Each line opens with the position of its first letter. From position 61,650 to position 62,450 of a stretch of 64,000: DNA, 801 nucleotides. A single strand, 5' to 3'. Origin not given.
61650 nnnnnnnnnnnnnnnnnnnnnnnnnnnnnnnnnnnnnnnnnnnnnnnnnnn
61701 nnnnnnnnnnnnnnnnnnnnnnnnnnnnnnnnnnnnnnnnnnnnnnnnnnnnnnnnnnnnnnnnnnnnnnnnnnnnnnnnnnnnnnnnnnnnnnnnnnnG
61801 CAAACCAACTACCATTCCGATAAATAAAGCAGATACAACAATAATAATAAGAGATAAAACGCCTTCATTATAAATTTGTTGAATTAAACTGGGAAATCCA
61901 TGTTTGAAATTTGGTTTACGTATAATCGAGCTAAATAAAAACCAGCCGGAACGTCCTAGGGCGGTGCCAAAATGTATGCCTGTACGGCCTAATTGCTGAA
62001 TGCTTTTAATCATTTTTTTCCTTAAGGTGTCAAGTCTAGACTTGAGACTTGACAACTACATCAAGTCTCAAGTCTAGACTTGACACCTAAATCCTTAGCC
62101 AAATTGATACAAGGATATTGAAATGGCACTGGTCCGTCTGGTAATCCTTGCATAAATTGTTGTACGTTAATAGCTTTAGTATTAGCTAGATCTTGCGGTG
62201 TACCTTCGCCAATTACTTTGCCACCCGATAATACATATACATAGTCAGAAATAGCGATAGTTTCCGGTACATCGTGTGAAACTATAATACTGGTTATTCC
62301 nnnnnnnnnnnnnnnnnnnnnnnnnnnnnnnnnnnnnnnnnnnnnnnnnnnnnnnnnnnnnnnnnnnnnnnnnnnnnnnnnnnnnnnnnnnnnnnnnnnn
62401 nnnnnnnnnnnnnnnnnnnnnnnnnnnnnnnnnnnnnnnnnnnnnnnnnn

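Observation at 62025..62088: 64-bp perfect palindrome at the mlaF-mlaE junction supplies the C-terminus and stop codon of MlaF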

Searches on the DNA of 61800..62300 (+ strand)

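Call 67: search_rna_families(source=window, start=61800, end=62300, threshold=evalue, max_evalue=1)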
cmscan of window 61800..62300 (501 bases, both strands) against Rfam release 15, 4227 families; matches with E-value up to 1: 10.
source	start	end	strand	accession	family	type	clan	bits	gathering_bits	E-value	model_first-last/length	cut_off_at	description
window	62025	62088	+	RF04172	MIR8675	Gene; miRNA;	-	40.8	90.8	7.9e-07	16-81/95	no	MIR8675 microRNA precursor family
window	62027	62088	+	RF04276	MIR4371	Gene; miRNA;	CL00144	33.8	110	8.3e-06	1-158/158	no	MIR4371 microRNA precursor family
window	62023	62091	+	RF03926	MIR1435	Gene; miRNA;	-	29.2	94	0.025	1-186/186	no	MIR1435 microRNA precursor family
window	62012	62095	-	RF03350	mir-3851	Gene; miRNA;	-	27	106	0.0087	1-94/94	no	mir-3851 microRNA precursor family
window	62019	62093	+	RF00053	mir-7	Gene; miRNA;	-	26.9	51.8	0.0022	1-91/91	no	mir-7 microRNA precursor family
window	62024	62093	-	RF04211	MIR5185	Gene; miRNA;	-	26.7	101.7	0.005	1-111/111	no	MIR5185 microRNA precursor family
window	62022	62091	+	RF00839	mir-452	Gene; miRNA;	-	26.6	70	0.0055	1-85/85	no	mir-452 microRNA precursor family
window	61977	62090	+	RF02322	TtnuHACA15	Gene; snRNA; snoRNA; HACA-box;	-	26.3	100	0.021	1-117/117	no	Tetrahymena snoRNA TtnuHACA15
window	62020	62092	-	RF00702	mir-182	Gene; miRNA;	CL00093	21.1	71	0.041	1-77/77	no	mir-182 microRNA precursor family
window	61835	61864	+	RF01675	CrcZ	Gene; sRNA;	-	12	95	0.53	1-398/398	no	Pseudomonas sRNA CrcZ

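Call 75: build_rna_model(alignment_id=A4, structure=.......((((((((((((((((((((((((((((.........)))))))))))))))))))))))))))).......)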
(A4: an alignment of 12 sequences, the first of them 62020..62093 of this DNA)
Model R1 built from alignment A4 (12 sequences, 79 columns); structure: as given.
model positions 74; base pairs 28; branch points 0; effective number of sequences 2.14; information 0.763 bits per position. Calibrated on 0.2 Mb of random sequence (short: E-values are rough).
structure used (alignment columns):
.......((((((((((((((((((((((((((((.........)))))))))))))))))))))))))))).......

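Call 76: search_with_rna_model(model_id=R1, source=window, filters=off, max_evalue=10)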
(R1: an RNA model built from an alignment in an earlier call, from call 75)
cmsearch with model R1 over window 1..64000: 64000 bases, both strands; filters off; matches with E-value up to 10: 37.
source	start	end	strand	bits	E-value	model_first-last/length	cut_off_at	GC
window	62020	62093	+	91.6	1.3e-22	1-74/74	no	0.41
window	62020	62093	-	91.1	1.8e-22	1-74/74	no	0.41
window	32471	32543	+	47.4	1.7e-10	1-74/74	no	0.42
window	32471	32543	-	46.5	3.1e-10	1-74/74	no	0.42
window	19752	19830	-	45.7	5e-10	1-74/74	no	0.46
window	19752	19830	+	45.4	6.2e-10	1-74/74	no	0.46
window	22671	22743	+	34.8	5e-07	1-74/74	no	0.44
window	59571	59651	-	34.7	5.3e-07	1-74/74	no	0.41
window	22671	22743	-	32.9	1.6e-06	1-74/74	no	0.44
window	59571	59651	+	32.5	2.1e-06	1-74/74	no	0.41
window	7156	7224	-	29.7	1.3e-05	1-74/74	no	0.32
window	7156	7224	+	27.8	4.2e-05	1-74/74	no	0.32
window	31998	32053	-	20.9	0.0032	1-74/74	no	0.41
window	31998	32053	+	20.6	0.0039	1-74/74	no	0.41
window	46749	46829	+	19.9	0.0059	1-74/74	no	0.3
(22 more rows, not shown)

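Call 80: search_dna_similar(query=window:62020-62093:+, collection=plasmids, mode=distant, max_evalue=1, max_rows=10)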
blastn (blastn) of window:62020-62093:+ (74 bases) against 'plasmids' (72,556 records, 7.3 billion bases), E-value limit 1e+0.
Records with a match: 1; places in all: 1; records where one place covers at least 80% of the query: 0.
Best place of each record, by identity: 80-90% 1.
By first word of the organism name: Nostoc 1.
By predicted mobility (MOB-suite, as given by PLSDB): non-mobilizable 1.
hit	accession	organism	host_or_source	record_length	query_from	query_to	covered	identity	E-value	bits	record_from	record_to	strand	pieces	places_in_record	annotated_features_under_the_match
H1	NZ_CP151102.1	Nostoc sp. UHCC 0302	isolated culture,lake sediment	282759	11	42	43%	87.5%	1e-1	41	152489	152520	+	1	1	tyrosine-type recombinase/integrase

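Call 81: search_dna_similar(query=window:62020-62093:+, collection=phages, mode=distant, max_evalue=1, max_rows=10)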
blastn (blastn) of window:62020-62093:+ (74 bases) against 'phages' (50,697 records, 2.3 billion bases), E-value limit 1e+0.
No match.
